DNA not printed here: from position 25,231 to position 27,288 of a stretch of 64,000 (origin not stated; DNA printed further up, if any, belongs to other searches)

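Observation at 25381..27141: Single ORF fusing a HAD phosphatase to a radical SAM/SPASM domain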

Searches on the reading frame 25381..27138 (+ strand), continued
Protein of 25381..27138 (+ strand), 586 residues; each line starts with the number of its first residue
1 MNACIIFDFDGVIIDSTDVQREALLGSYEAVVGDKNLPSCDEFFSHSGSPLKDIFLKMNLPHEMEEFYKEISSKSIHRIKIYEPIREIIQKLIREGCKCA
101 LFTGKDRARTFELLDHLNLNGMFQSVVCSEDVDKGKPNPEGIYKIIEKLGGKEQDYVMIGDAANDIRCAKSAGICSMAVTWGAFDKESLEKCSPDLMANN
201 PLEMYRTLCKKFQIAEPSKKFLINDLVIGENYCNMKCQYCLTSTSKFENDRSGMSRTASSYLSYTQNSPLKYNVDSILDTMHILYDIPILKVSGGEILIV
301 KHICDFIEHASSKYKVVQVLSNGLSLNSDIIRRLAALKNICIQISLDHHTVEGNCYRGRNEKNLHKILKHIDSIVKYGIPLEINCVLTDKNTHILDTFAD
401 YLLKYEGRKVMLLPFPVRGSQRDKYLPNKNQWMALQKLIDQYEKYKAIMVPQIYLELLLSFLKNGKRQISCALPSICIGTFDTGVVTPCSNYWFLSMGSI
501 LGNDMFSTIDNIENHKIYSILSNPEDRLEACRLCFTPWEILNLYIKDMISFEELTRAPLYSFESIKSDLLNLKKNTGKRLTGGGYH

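Call 28: find_related_loci(query=A2, collection=genome_contigs, flank=10000)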
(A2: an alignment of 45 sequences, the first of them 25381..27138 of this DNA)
Query A2 (586 aa) in genome_contigs; peptide patterns used: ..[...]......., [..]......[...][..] (x = any residue, [..] = any of these).
553 stretches matched a pattern; 210 encode a relative of the query (tblastn E <= 1e-3); the best 80 are kept; 80 distinct loci.
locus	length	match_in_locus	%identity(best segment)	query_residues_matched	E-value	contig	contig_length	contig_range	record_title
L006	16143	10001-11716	48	1-576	0e+0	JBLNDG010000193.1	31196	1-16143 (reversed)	MAG: Caulobacteraceae bacterium isolate MAG105 PRJNA950955_bin14_renamed_192, whole genome shotgun sequence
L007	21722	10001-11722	48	1-574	1e-180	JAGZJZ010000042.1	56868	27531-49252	MAG: Clostridiales bacterium isolate L3_133_000G1_dasL3_133_000G1_concoct_15 L3_133_000G1_scaffold_509, whole genome sho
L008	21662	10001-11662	44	5-574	2e-156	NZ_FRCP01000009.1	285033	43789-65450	Anaerosporobacter mobilis DSM 15930, whole genome shotgun sequence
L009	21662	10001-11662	44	5-574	4e-155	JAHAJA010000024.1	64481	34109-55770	MAG: Clostridiales bacterium isolate L3_098_000G1_dasL3_098_000G1_metabat.metabat.68 L3_098_000G1_scaffold_350, whole ge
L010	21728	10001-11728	41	5-581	8e-148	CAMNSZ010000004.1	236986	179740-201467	MAG: uncultured Lachnospiraceae bacterium isolate SRR19792994_bin.95_metawrap_v1.3_MAG genome assembly, contig: ERZ12290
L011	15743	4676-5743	46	222-578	7e-106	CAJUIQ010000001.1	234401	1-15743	MAG TPA_asm: uncultured Eubacteriales bacterium isolate MGBC142214 genome assembly, contig: MGBC142214.1, whole genome s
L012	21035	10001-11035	48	219-565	1e-105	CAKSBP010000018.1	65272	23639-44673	MAG: uncultured Clostridium sp. isolate REFINED_METABAT215_TOP10_CONTIGS_1500_ASSEMBLY_K77_MERGED__Hadza_MoBio_hadza-I-L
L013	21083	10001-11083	45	204-566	8e-102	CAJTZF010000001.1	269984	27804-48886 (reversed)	MAG TPA_asm: uncultured Eubacterium sp. isolate MGBC122214 genome assembly, contig: MGBC122214.1, whole genome shotgun s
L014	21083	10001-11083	45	208-569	6e-99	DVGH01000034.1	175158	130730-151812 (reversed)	MAG TPA_asm: Candidatus Scatovicinus merdipullorum isolate CHK181-9830 CHK181__C150478_L175158_ERR3414576, whole genome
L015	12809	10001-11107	42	221-583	1e-88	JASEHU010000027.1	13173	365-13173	MAG: bacterium isolate Yes70-31 NODE_27_length_13173_cov_11.000229, whole genome shotgun sequence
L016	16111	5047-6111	37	221-575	5e-79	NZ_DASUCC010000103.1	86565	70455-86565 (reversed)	MAG: Actinophytocola sp. isolate SMAG_U2539 k141_707270, whole genome shotgun sequence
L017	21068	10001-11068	37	219-574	2e-78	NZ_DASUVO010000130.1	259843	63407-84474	MAG: Actinophytocola sp. isolate SMAG_U1817 k141_149010, whole genome shotgun sequence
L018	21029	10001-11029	38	224-566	3e-78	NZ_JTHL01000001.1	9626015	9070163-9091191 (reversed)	Streptomyces sp. 150FB scaffold00001, whole genome shotgun sequence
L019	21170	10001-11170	34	192-575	1e-77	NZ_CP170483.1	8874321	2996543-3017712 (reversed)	Kitasatospora purpeofusca strain ZZ-48 chromosome, complete genome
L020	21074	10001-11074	36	218-575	6e-78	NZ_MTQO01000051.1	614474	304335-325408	Actinosynnema sp. ALI-1.44 Contig55, whole genome shotgun sequence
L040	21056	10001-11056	35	224-575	3e-74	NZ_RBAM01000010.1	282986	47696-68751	Streptomyces klenkii strain KCTC 29202 contig0010, whole genome shotgun sequence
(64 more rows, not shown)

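Call 33: find_homologous_proteins(query=L040:9935-11077:+, max_evalue=1e-20)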
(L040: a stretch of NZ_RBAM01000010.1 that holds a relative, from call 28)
Query L040:9935-11077:+ (381 aa): 241 proteins with E <= 1e-20 among 6527 candidates; the best 120 are listed.
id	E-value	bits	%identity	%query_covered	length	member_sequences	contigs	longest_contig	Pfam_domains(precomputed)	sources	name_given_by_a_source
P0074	9.6e-261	882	99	100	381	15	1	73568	PF04055.28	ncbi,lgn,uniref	ncbi:radical SAM protein [Streptomyces klenkii]|uniref:radical SAM protein n=1 Tax=Streptomyces klen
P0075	4.0e-223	758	86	98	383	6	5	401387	PF04055.28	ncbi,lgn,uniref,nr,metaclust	ncbi:radical SAM protein [Streptomyces sp. NPDC001407]|uniref:MitD n=1 Tax=Streptomyces lavendulae T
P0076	5.7e-206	702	83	94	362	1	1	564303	PF04055.28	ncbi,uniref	ncbi:radical SAM protein [Streptomyces gamaensis]|uniref:Radical SAM protein n=1 Tax=Streptomyces ga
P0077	3.3e-193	660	77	95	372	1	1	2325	PF04055.28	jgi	jgi:MoaA/NifB/PqqE/SkfB family radical SAM enzyme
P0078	3.1e-192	657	78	94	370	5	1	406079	PF04055.28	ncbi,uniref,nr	ncbi:radical SAM protein [Streptomyces sp. BE303]|uniref:radical SAM protein n=1 Tax=Streptomyces sp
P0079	8.6e-191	652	78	95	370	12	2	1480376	PF04055.28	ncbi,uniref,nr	ncbi:radical SAM protein [Streptomyces daghestanicus]|uniref:Radical SAM core domain-containing prot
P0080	3.8e-190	650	74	98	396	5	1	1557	PF04055.28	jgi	-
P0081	3.4e-188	643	76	94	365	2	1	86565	PF04055.28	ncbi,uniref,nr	ncbi:MAG TPA: radical SAM protein [Actinophytocola sp.]|uniref:radical SAM protein n=1 Tax=Actinophy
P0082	2.9e-187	640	76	94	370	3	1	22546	PF04055.28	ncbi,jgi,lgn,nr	ncbi:MAG TPA: radical SAM protein [Actinospica sp.]|jgi:MoaA/NifB/PqqE/SkfB family radical SAM enzym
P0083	5.1e-187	640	75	95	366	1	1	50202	PF04055.28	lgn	-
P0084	3.2e-186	637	74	95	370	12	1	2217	PF04055.28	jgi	jgi:MoaA/NifB/PqqE/SkfB family radical SAM enzyme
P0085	4.6e-186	636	74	95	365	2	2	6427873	PF04055.28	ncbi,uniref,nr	ncbi:hypothetical protein Skr01_69000 [Sphaerisporangium krabiense]|uniref:MoaA/NifB/PqqE/SkfB famil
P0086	1.4e-185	635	74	93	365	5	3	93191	PF04055.28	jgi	jgi:MoaA/NifB/PqqE/SkfB family radical SAM enzyme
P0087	8.2e-184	629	75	94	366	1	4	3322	PF04055.28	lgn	-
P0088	1.3e-183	628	75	94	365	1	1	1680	PF04055.28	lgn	-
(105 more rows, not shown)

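Call 36: predict_structure(alignment_id=A2)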
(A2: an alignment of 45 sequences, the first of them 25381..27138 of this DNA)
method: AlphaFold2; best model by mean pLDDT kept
length: 586 residues; sequences in the alignment: 45
mean_pLDDT: 91.2   pTM: 0.82
mean pLDDT of the five models: 91.2, 91.1, 90.2, 90.2, 89.9
residues with pLDDT >= 90: 444; 70-90: 110; 50-70: 17; < 50: 15
segments of 3 or more residues with pLDDT < 50: 252-259, 582-586
pLDDT, mean of each block of 10 residues (from residue 1): 92 95 96 91 85 92 95 96 92 94 94 96 95 93 97 96 95 98 90 96 92 82 94 87 61 44 90 93 90 93 96 97 96 98 98 93 97 98 98 98 97 93 93 97 98 98 92 92 92 86 87 88 79 93 95 97 96 76 40
secondary structure, 60 per line:
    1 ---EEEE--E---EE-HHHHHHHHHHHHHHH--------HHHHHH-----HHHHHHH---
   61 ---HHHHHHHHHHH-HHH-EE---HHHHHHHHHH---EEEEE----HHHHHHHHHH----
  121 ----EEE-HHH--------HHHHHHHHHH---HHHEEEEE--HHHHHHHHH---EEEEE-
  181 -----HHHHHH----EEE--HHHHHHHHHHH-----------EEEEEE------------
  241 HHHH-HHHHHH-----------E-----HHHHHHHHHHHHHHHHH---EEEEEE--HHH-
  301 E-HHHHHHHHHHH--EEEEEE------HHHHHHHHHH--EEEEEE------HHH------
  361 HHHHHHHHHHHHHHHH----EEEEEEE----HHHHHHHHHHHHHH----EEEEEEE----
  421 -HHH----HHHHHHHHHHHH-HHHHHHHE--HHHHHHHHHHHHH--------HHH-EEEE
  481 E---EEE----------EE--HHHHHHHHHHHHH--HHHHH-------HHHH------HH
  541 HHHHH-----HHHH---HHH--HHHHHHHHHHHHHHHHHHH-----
elements in order: E4-7 H17-31 H40-45 H51-57 H64-74 H85-94 E98-102 H107-116 E125-127 H140-149 E156-160 H163-171 E175-179 H186-191 E196-198 H201-211 E223-228 H241-244 H246-251 H269-285 E289-294 H303-313 E316-321 H328-337 E340-345 H361-376 E381-387 H392-405 E410-416 H429-440 H442-448 H452-464 E477-481 E485-487 H502-514 H517-521 H529-532 H539-545 H551-554 H563-581

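Call 38: fold_search(model_id=the predicted structure, library=pdb)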
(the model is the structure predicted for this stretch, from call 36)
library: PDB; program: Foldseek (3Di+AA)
matches with E <= 10: 1678; with E <= 0.001: 409
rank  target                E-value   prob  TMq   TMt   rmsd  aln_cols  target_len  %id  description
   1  7ocr_A                4.0e-14  1.00  0.32  0.28  19.6       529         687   14  NADPH and fructose-6-phosphate bound to the dehydrogenase domain of the bifunctional mannitol-1-phosphate dehydrogenas (released 2022-04-20)
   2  7ocr_B                4.7e-14  1.00  0.34  0.30  11.6       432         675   14  NADPH and fructose-6-phosphate bound to the dehydrogenase domain of the bifunctional mannitol-1-phosphate dehydrogenas (released 2022-04-20)
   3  7oct_A                6.1e-14  1.00  0.32  0.28  12.4       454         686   14  NADPH bound to the dehydrogenase domain of the bifunctional mannitol-1-phosphate dehydrogenase/phosphatase MtlD-N374A  (released 2022-04-20)
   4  7ocn_A                6.5e-14  1.00  0.34  0.30  23.8       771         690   12  Crystal structure of the bifunctional mannitol-1-phosphate dehydrogenase/phosphatase MtlD from Acinetobacter baumannii (released 2022-04-20)
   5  7ocu_A                6.8e-14  1.00  0.32  0.27  12.1       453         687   14  Mannitol-1-phosphate bound to the phosphatase domain of the bifunctional mannitol-1-phosphate dehydrogenase/phosphatas (released 2022-04-27)
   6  7ocu_B                7.6e-14  1.00  0.33  0.29  11.8       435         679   14  Mannitol-1-phosphate bound to the phosphatase domain of the bifunctional mannitol-1-phosphate dehydrogenase/phosphatas (released 2022-04-27)
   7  7ocn_B                8.0e-14  1.00  0.34  0.30  18.1       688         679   13  Crystal structure of the bifunctional mannitol-1-phosphate dehydrogenase/phosphatase MtlD from Acinetobacter baumannii (released 2022-04-20)
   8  7ocp_A                8.5e-14  1.00  0.36  0.32  23.6       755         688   12  NADPH bound to the dehydrogenase domain of the bifunctional mannitol-1-phosphate dehydrogenase/phosphatase MtlD from A (released 2022-04-20)
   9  7oct_B                1.3e-13  1.00  0.34  0.29  11.4       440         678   14  NADPH bound to the dehydrogenase domain of the bifunctional mannitol-1-phosphate dehydrogenase/phosphatase MtlD-N374A  (released 2022-04-20)
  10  7ocp_B                1.8e-13  1.00  0.34  0.29  11.8       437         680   14  NADPH bound to the dehydrogenase domain of the bifunctional mannitol-1-phosphate dehydrogenase/phosphatase MtlD from A (released 2022-04-20)
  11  7ocq_A                2.5e-13  1.00  0.32  0.28  21.9       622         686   13  NADH bound to the dehydrogenase domain of the bifunctional mannitol-1-phosphate dehydrogenase/phosphatase MtlD from Ac (released 2022-04-20)
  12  7ocs_C                5.7e-13  1.00  0.33  0.34  11.8       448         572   14  Mannitol-1-phosphate bound to the phosphatase domain of the bifunctional mannitol-1-phosphate dehydrogenase/phosphatas (released 2022-04-27)
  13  3qu5_A                6.7e-13  1.00  0.31  0.75   3.6       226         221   26  Crystal structure of pyrophosphatase from bacteroides thetaiotaomicron, asp11asn mutant (released 2011-04-27)
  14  6efn                  7.1e-13  1.00  0.38  0.56   7.9       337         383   15  Structure of a RiPP maturase, SkfB (released 2018-10-24)
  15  7ocs_B                8.4e-13  1.00  0.34  0.30  20.1       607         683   13  Mannitol-1-phosphate bound to the phosphatase domain of the bifunctional mannitol-1-phosphate dehydrogenase/phosphatas (released 2022-04-27)
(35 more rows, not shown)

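Call 53: find_encoding_contigs(protein=P0001, flank=1000, max_places=2)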
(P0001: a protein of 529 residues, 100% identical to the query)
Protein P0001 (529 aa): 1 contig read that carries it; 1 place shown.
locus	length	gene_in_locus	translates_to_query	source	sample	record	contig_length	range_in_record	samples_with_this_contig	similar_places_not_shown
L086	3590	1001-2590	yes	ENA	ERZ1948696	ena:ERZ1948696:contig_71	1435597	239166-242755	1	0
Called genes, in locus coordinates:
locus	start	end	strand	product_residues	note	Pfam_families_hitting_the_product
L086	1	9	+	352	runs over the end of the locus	PF00155:Aminotran_1_2, PF01041:DegT_DnrJ_EryC1, PF01212:Beta_elim_lyase (weak)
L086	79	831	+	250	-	PF02585:PIG-L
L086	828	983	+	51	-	-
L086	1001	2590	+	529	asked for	PF00702:Hydrolase, PF13419:HAD_2, PF13242:Hydrolase_like, PF04055:Radical_SAM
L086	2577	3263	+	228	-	PF02310:B12-binding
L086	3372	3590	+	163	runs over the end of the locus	PF04055:Radical_SAM (weak)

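Call 57: list_cluster_members(proteins=[window:25381-27138:+, window:52375-53310:+, window:46304-47581:+])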
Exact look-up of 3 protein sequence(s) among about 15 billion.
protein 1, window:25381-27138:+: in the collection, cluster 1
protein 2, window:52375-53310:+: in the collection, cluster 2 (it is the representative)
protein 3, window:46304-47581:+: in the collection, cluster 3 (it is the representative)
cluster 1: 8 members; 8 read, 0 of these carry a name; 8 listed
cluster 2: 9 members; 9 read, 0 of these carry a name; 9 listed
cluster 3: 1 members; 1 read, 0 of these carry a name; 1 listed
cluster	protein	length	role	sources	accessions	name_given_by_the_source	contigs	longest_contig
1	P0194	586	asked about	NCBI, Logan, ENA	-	-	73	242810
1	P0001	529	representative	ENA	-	-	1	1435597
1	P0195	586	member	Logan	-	-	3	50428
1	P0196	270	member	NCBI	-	-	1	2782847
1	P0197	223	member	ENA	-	-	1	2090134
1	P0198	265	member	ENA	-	-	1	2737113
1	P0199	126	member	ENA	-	-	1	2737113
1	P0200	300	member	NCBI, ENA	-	-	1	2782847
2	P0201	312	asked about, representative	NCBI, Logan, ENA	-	-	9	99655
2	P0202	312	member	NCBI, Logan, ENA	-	-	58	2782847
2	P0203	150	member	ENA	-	-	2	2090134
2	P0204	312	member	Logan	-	-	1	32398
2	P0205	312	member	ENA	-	-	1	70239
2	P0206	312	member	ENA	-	-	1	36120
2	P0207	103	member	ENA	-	-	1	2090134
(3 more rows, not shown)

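Call 64: search_protein_representatives(protein=window:25381-27138:+)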
Query: 586 residues. Proteins with E-value up to 0.001 (for the whole library): 23758; up to 1e-10: 2583; up to 1e-30: 162. The best 150 are listed.
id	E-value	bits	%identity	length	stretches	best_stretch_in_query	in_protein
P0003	9.5e-184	628.7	49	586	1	1-577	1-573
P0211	3.6e-180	616.9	50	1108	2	216-572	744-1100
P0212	4.7e-161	553.8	46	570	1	2-578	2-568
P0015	1.1e-158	545.9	45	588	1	2-573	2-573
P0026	2.8e-113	396.0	51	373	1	3-376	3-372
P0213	4.7e-101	355.7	44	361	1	222-572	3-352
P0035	1.9e-100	353.6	46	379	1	220-580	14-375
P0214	5.8e-85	302.5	42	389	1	220-576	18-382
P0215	1.1e-74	268.6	36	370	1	218-569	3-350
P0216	7.6e-74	265.8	37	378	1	223-569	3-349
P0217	1.9e-73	264.5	45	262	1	320-577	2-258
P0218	1.5e-72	261.6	39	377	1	221-564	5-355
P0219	1.8e-72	261.3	38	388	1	216-573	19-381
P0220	2.7e-72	260.7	39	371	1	216-562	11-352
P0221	3.8e-71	256.9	42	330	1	2-324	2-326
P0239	6.2e-53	196.8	46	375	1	4-205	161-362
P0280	2.6e-40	155.1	43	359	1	2-206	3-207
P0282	2.1e-39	152.1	43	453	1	5-191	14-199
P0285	4.2e-39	151.1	42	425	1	5-182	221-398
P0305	2.6e-36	141.9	30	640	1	222-576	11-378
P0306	3.3e-36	141.5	39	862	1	3-210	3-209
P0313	4.1e-35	137.9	34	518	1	220-576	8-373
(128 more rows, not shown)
